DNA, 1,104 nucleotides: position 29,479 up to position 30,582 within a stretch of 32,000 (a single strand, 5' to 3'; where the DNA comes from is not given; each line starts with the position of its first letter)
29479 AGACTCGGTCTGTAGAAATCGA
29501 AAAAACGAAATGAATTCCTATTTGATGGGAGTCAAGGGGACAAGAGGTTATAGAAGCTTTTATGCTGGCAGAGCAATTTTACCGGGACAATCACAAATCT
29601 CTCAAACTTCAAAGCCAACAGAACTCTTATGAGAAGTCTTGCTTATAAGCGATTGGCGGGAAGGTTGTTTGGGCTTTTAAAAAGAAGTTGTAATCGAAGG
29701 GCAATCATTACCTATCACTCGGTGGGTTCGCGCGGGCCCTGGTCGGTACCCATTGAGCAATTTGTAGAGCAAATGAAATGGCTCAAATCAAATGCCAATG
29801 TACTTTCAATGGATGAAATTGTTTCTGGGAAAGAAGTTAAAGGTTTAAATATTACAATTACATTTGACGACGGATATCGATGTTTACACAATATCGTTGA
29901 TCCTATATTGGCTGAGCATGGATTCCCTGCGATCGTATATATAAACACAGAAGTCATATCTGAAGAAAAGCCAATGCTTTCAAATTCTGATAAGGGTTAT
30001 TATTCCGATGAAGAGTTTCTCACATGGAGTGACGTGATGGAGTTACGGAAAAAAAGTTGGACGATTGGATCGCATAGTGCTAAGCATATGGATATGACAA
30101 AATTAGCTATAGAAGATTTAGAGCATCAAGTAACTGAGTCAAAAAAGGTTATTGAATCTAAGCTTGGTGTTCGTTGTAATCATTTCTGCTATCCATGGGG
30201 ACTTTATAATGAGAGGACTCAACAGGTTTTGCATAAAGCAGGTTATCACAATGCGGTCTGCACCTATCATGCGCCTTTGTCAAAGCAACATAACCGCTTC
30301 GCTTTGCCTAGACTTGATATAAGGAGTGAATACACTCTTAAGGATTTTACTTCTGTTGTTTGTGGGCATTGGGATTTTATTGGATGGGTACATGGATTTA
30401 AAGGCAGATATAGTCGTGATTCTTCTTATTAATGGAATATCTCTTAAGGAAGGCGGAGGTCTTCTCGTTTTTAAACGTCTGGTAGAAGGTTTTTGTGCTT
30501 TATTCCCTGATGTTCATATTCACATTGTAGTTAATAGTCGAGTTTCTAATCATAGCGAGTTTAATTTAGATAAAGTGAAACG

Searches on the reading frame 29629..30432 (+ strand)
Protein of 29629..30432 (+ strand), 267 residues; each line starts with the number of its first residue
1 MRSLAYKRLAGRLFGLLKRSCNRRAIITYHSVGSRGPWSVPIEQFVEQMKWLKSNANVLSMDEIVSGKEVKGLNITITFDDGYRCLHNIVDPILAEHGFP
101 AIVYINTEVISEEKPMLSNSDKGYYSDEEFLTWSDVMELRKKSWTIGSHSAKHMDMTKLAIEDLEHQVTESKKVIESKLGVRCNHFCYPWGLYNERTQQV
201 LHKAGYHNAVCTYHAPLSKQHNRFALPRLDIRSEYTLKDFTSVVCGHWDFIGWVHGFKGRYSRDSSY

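Call 5: search_protein_families(library=pfam, proteins=[window:29629-30432:+], max_evalue=0.01)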
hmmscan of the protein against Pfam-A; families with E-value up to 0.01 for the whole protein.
window:29629-30432:+ (267 aa): 2 families
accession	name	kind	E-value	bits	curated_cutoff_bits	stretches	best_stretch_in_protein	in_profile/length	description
PF01522.26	Polysacc_deac_1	-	3e-24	85.8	23.1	1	74-208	8-123/124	Polysaccharide deacetylase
PF03065.20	Glyco_hydro_57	-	0.0027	17.5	21.2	1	162-222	122-182/291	Glycosyl hydrolase family 57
